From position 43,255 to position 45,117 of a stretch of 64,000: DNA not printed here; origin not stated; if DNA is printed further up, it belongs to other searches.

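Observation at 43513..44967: ApeA-like orphan: 484-aa protein with unknown beta-rich N-terminal half and C-terminal RHxxxH (HEPN-type) domain, 250 bp from AbiE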

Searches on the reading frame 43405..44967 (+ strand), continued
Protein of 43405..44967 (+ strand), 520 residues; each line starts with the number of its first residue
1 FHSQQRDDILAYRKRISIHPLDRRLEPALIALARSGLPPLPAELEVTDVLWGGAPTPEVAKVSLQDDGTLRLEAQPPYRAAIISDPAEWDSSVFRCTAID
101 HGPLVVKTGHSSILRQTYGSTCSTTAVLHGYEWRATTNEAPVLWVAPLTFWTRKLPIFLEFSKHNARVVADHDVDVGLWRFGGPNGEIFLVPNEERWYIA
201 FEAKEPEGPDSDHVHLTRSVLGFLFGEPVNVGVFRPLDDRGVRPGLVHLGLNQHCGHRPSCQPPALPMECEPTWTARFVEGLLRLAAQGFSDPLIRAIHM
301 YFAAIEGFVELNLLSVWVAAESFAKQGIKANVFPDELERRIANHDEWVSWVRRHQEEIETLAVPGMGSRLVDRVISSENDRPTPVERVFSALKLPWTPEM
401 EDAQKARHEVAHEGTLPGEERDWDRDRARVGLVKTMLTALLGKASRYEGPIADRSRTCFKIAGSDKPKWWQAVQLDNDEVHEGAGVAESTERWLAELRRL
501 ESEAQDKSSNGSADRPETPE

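Call 60: search_solved_structures(query=A3, max_evalue=10, show_alignments=3)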
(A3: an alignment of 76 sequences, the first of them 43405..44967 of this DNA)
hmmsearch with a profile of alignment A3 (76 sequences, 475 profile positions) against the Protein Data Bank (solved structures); distinct sequences matched with E-value up to 10: 4.
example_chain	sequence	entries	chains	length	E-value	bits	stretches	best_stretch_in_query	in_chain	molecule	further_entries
9hxj_A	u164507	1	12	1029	0.16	13.8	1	276-311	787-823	Maltose/maltodextrin-binding periplasmic protein,Bacterial antiviral defense protein Ec3Ap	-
9hxi_A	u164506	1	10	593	0.87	11.3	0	270-310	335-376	Bacterial antiviral defense protein Ec2ApeA from Escherichia coli strain 2-156-04_S4_C1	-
9hxd_A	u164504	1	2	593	0.87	11.3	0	270-310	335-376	Bacterial antiviral defense protein Ec2ApeA from Escherichia coli strain 2-156-04_S4_C1 (o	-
6tug_A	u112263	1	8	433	1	11.1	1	379-424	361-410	CRISPR system endoribonuclease Csm6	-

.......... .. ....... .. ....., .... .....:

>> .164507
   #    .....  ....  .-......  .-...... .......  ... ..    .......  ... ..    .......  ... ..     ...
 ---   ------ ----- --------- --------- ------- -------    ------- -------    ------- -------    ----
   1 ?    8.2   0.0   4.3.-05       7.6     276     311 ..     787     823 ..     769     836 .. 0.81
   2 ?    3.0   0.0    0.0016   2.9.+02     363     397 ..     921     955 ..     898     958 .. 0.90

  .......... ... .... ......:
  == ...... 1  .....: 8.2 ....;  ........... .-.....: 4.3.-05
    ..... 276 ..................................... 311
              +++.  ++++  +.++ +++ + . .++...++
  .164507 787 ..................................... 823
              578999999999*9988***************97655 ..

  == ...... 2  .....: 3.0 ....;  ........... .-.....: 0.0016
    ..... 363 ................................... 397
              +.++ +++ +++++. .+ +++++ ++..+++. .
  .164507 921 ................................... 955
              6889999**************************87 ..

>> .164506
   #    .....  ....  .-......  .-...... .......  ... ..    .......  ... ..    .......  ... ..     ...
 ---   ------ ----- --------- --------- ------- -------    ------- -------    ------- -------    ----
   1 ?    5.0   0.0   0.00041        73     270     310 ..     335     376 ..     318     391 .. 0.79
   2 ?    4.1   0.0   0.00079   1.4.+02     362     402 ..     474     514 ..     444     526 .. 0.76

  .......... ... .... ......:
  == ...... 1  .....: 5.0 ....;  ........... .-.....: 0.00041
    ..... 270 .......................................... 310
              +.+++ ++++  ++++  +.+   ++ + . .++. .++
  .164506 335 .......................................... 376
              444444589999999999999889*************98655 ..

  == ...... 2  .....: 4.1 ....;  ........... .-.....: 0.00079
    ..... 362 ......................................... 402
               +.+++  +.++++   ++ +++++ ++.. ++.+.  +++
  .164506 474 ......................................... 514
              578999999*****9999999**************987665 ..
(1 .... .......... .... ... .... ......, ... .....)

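Call 64: fold_search(model_id=the predicted structure, library=pdb)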
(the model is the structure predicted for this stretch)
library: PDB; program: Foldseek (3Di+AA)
matches with E <= 10: 294; with E <= 0.001: 0
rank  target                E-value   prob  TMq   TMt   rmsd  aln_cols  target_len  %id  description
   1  9v1i_lK               5.5e-02  0.13  0.08  0.15  14.1       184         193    8  Cryo- EM structure of ribosomal large subunit (LSU) from Entamoeba histolytica at 2.8 angstrom resolution (released 2025-10-08)
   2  5uao_A                1.5e-01  0.12  0.13  0.12  19.4       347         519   10  Crystal structure of MibH, a lathipeptide tryptophan 5-halogenase (released 2017-01-25)
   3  4l4h                  2.0e-01  0.04  0.12  0.12  21.0       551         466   10  Crystal structure of mouse Ryanodine Receptor isoform 2 (RyR2) 1-547 (released 2013-07-24)
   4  5x3i_B                3.0e-01  0.02  0.07  0.06  21.1       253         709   10  Kfla1895 D451A mutant (released 2018-02-07)
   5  3i3l                  3.3e-01  0.08  0.11  0.10  21.3       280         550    8  Crystal structure of CmlS, a flavin-dependent halogenase (released 2010-03-09)
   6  4o7o_A                3.5e-01  0.03  0.10  0.11  23.3       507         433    7  Crystal structure of Mycobacterium tuberculosis maltose kinase MaK (released 2014-10-22)
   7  2nob_A                4.1e-01  0.05  0.12  0.15  20.1       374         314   11  Structure of catalytically inactive H270A human 8-oxoguanine glycosylase crosslinked to 8-oxoguanine DNA (released 2006-11-21)
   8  7ayy_AAA              4.3e-01  0.05  0.11  0.15  20.4       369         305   11  Structure of the human 8-oxoguanine DNA Glycosylase hOGG1 in complex with activator TH10785 (released 2022-06-01)
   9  5y77_B                4.6e-01  0.06  0.11  0.12  23.5       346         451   14  Crystal structure of Pseudomonas fluorescens Kynurenine 3-monooxygenase in complex with L-KYN (seMet derivative) (released 2017-12-27)
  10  6c6r_A                4.6e-01  0.04  0.10  0.11  23.5       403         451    8  Human Squalene Epoxidase (SQLE, Squalene Monooxygenase) structure with FAD (released 2019-01-16)
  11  9khy_A                5.1e-01  0.20  0.10  0.33  15.2       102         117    8  Terminator and trunk structure of Escherichia phage Mu (released 2025-02-12)
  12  9lu2_B                5.1e-01  0.04  0.10  0.10  21.1       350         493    9  Crystal structure of Pseudoalteromonas sp. L11-2 tryptophan halogenase putative (released 2026-02-11)
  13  7az0_CCC              5.7e-01  0.05  0.12  0.17  19.9       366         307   11  Structure of the mouse 8-oxoguanine DNA Glycosylase mOGG1 in complex with TH12161 (released 2022-06-01)
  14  4c1o                  5.7e-01  0.02  0.10  0.08  22.5       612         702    7  Geobacillus thermoglucosidasius GH family 52 xylosidase (released 2014-05-14)
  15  8q01_G                6.0e-01  0.15  0.10  0.27  17.2       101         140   13  Neck of phage 812 after tail contraction (C6) (released 2024-08-07)
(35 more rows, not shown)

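Call 67: find_homologous_proteins(query=A3, max_evalue=0.00001)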
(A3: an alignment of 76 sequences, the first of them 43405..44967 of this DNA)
Query A3 (76 sequences) (520 aa, profile of the alignment): 10 proteins with E <= 0.00001 among 8000 candidates.
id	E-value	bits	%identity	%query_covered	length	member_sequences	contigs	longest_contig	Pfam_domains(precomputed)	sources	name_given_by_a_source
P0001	4.6e-122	426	58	99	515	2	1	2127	-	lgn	-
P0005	1.7e-119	418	48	93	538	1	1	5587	-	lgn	-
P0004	3.1e-118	414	51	96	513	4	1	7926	-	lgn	-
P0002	3.0e-117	410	58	99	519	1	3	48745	-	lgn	-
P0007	3.7e-114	400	47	95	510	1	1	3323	-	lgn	-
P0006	3.6e-113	397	46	98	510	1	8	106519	-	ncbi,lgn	-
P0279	1.8e-108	381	45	88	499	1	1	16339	-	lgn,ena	-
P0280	2.3e-103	364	34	91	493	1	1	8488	-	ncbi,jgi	jgi:hypothetical protein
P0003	4.8e-96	340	52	96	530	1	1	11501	-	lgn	-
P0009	9.6e-73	264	44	52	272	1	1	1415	-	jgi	jgi:hypothetical protein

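Call 68: find_encoding_contigs(protein=P0171, flank=8000, max_places=3)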
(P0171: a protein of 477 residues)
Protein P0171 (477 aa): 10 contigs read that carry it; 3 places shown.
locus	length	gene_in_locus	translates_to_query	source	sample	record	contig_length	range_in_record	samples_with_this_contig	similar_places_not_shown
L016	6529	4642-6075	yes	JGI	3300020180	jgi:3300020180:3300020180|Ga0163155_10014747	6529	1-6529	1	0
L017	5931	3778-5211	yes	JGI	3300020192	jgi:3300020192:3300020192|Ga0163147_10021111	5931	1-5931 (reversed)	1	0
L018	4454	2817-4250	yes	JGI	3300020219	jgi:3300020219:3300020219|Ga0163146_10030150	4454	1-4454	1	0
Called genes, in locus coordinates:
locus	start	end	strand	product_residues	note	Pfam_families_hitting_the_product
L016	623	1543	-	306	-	PF00089:Trypsin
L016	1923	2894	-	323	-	-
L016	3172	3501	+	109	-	-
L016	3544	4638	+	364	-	-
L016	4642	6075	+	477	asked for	-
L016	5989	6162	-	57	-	-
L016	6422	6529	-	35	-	?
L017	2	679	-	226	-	?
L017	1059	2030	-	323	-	-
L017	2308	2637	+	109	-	-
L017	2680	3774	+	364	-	-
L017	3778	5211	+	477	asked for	-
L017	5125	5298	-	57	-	-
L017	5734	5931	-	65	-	?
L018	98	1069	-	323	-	-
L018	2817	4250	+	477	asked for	-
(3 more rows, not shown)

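Call 69: find_encoding_contigs(protein=P0213, flank=8000, max_places=4)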
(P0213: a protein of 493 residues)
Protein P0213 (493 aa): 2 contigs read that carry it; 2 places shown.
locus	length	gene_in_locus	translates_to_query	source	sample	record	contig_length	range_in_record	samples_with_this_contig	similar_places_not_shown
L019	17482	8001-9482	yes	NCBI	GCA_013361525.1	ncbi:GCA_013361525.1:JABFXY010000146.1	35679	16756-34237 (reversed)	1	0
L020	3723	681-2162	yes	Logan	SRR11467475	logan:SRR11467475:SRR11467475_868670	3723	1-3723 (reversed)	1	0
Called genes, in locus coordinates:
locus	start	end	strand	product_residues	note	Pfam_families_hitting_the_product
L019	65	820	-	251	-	-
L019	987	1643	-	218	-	-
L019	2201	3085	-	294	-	PF00565:SNase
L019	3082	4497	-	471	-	PF01935:DUF87, PF05872:HerA_C (weak), PF10412:TrwB_AAD_bind (faint)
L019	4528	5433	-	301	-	-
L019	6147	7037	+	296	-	-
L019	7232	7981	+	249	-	-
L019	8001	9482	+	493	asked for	-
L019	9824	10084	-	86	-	-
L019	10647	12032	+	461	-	PF00069:Pkinase, PF07714:PK_Tyr_Ser-Thr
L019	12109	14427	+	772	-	PF00069:Pkinase, PF07714:PK_Tyr_Ser-Thr, PF16697:Yop-YscD_cpl (faint), PF00498:FHA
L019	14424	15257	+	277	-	-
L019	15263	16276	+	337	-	PF08308:PEGA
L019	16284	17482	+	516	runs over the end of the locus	-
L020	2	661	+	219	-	?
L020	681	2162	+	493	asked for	-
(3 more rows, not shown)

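Call 70: find_encoding_contigs(protein=P0222, flank=8000, max_places=4)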
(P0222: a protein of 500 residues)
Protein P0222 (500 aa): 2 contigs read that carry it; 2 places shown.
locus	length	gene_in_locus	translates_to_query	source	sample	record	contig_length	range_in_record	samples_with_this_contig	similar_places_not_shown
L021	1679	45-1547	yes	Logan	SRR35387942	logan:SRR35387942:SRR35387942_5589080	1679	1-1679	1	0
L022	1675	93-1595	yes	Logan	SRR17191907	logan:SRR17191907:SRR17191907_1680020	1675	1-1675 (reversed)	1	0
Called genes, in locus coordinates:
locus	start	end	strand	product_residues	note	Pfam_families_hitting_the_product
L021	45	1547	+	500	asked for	-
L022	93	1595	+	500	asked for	-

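Call 72: search_protein_families(library=padloc, proteins=[L016:3544-4638:+, L016:3172-3501:+, L019:7232-7981:+, L019:6147-7037:+, L019:4528-5433:-, L019:3082-4497:-, L013:2976-3941:+, L013:1741-2910:+, L011:1913-2893:-, L001:9452-9949:+], max_evalue=0.01)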
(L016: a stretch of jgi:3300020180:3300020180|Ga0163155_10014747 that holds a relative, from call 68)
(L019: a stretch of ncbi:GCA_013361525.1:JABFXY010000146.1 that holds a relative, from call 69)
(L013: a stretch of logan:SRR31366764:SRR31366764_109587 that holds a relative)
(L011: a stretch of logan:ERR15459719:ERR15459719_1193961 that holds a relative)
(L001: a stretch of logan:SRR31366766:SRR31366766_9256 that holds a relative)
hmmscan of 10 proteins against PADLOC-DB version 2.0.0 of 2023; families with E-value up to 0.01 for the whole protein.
L016:3544-4638:+ (364 aa): 0 families

L016:3172-3501:+ (109 aa): 0 families

L019:7232-7981:+ (249 aa): 0 families

L019:6147-7037:+ (296 aa): 0 families

L019:4528-5433:- (301 aa): 0 families

L019:3082-4497:- (471 aa): 15 families
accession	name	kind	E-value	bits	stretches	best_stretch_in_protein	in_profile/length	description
PDLC04140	mad8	-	1.7e-15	55.3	1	33-384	26-242/314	mads_8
PDLC04105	HerA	-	1.9e-15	54.4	2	33-77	165-210/576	-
PDLC04100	HerA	-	3e-12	44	1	291-424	401-537/580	-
PDLC01055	HerA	-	1.9e-11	41.5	2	28-89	151-213/532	Type III coevolved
PDLC04103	HerA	-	7.3e-11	39.1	2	19-78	157-216/579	-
PDLC02185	HerA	-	1.6e-10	38.3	1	291-424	407-543/585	-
PDLC04106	HerA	-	1e-05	22.3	1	30-74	171-221/667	-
PDLC04107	HerA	-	3.2e-05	21.1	1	32-77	167-213/306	-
PDLC04102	HerA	-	3.8e-05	20.2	0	33-72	174-220/654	-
PDLC04098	HerA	-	4.5e-05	20.2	0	275-404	470-608/686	-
PDLC04101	HerA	-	5.9e-05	20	1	35-77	169-212/400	-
PDLC04099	HerA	-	8.4e-05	20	1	35-75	170-211/214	-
PDLC02684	DndH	-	0.00042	15.9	0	33-75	1366-1416/1715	DndH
PDLC02188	HerA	-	0.0039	14.1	0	34-60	144-170/578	-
PDLC02685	DndH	-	0.008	11.8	0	292-375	1517-1600/1678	DndH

L013:2976-3941:+ (321 aa): 0 families

L013:1741-2910:+ (389 aa): 0 families

L011:1913-2893:- (326 aa): 0 families

L001:9452-9949:+ (165 aa): 1 family
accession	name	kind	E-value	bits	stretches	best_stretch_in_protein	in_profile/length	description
PDLC02355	Lit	-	5.4e-05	20.6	1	88-130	150-191/290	Lit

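Call 73: search_protein_families(library=pfam, proteins=[L016:3544-4638:+, L016:3172-3501:+, L019:7232-7981:+, L019:6147-7037:+, L019:4528-5433:-, L011:1044-1799:+, L013:2976-3941:+, L013:1741-2910:+, L011:1913-2893:-, L001:9452-9949:+], max_evalue=0.01)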
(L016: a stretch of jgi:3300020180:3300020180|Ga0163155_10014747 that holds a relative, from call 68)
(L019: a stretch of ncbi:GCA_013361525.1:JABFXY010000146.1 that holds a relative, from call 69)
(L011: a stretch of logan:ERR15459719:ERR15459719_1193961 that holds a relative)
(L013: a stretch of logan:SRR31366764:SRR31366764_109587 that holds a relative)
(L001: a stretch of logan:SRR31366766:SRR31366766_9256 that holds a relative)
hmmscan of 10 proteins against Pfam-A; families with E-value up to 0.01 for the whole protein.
L016:3544-4638:+ (364 aa): 0 families

L016:3172-3501:+ (109 aa): 0 families

L019:7232-7981:+ (249 aa): 0 families

L019:6147-7037:+ (296 aa): 0 families

L019:4528-5433:- (301 aa): 0 families

L011:1044-1799:+ (251 aa): 0 families

L013:2976-3941:+ (321 aa): 0 families

L013:1741-2910:+ (389 aa): 0 families

L011:1913-2893:- (326 aa): 0 families

L001:9452-9949:+ (165 aa): 2 families
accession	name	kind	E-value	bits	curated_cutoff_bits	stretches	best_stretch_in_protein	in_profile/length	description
PF01435.24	Peptidase_M48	-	0.0022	18.3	20.3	1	84-104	62-82/186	Peptidase family M48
PF04450.18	BSP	-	0.0031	17.8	23.8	1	80-123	95-136/207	Peptidase of plants and bacteria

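Call 75: find_related_loci(query=A4, collection=metagenome_contigs, flank=8000)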
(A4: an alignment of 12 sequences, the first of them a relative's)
Query A4 (477 aa) in metagenome_contigs; peptide patterns used: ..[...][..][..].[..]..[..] (x = any residue, [..] = any of these).
50 stretches matched a pattern; 14 encode a relative of the query (tblastn E <= 1e-3); 14 distinct loci.
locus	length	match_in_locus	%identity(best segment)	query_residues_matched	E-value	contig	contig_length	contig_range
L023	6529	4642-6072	100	1-477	0e+0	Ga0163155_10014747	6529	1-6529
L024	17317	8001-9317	37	10-462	1e-86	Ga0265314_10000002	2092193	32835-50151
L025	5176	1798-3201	33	7-473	3e-59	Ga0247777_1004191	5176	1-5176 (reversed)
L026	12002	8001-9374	34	13-469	5e-59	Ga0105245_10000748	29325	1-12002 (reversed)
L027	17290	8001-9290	33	10-437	2e-52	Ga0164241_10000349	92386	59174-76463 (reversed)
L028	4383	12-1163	36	81-462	3e-49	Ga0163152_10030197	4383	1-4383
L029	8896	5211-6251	29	106-452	2e-33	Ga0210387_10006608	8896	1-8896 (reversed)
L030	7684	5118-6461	28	23-475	1e-32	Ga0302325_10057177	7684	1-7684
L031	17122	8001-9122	31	73-453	6e-32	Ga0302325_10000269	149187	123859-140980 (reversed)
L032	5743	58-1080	31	107-453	1e-31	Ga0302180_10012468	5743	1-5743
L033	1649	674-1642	26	12-320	7e-19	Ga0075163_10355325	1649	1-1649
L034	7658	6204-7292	28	72-436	2e-16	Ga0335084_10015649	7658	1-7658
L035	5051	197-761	32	241-436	7e-18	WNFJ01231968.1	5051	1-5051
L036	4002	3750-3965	35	241-312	2e-9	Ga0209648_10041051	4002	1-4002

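Call 79: search_protein_families(library=pfam, alignment_id=A5, max_evalue=0.0001)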
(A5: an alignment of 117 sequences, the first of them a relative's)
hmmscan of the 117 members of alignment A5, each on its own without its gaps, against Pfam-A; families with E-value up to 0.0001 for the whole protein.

A. member 1, L001:4238-5593:+ (452 aa): 1 family
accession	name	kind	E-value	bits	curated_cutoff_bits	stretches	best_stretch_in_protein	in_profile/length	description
PF13481.12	AAA_25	-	7.5e-37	127.3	27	1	128-307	6-193/195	AAA domain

B. families by the number of members that match (of 117 scanned): 69 families (the first 25 are shown)
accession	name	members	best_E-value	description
PF00069.31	Pkinase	2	5.5e-34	Protein kinase domain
PF00004.35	AAA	2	4.3e-25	ATPase family associated with various cellular activities (AAA)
PF25601.1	AAA_lid_14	2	1.1e-18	AAA+ ATPase lid domain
PF07714.23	PK_Tyr_Ser-Thr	2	8.1e-18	Protein tyrosine and serine/threonine kinase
PF00482.28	T2SSF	2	1.6e-16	Type II secretion system (T2SS), protein F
PF02954.25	HTH_8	2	3.4e-12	Bacterial regulatory protein, Fis family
PF13365.12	Trypsin_2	2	3.3e-07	Trypsin-like peptidase domain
PF14559.12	TPR_19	2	4e-06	Tetratricopeptide repeat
PF13428.12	TPR_14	2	6.3e-06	Tetratricopeptide repeat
PF13245.12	AAA_19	1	7.8e-48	AAA domain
PF13604.12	AAA_30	1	1.1e-41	AAA domain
PF12787.12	EcsC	1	1.6e-41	EcsC protein family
PF18145.6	SAVED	1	8.1e-38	SMODS-associated and fused to various effectors sensor domain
PF13481.12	AAA_25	1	7.5e-37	AAA domain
PF14490.11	HHH_RecD2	1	2.8e-35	ATP-dependent RecD2 DNA helicase HHH domain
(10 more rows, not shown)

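Call 80: search_protein_families(library=padloc, alignment_id=A5, max_evalue=0.00001)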
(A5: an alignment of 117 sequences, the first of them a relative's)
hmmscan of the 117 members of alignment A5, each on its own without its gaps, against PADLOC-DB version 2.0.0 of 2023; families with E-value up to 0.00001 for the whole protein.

A. member 1, L001:4238-5593:+ (452 aa): 0 families

B. families by the number of members that match (of 117 scanned): 168 families (the first 25 are shown)
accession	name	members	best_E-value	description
PDLC03920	MkoA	3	1.5e-26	-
PDLC03921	MkoA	3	3.3e-14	-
PDLC00914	TRIP13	2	1.3e-91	TRIP13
PDLC02196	IetA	2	1.1e-73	-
PDLC04042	PD-T4-6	2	2.4e-73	-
PDLC04061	PD-T4-6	2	1.8e-70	-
PDLC04232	IetA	2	2.9e-68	-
PDLC04041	PD-T4-6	2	3.6e-62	-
PDLC04053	PD-T4-6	2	4.6e-60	-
PDLC02195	IetA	2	5.2e-60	-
PDLC04060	PD-T4-6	2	7e-59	-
PDLC04054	PD-T4-6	2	7.7e-58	-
PDLC04052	PD-T4-6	2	3e-56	-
PDLC04040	PD-T4-6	2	1.1e-54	-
PDLC04043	PD-T4-6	2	4.9e-54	-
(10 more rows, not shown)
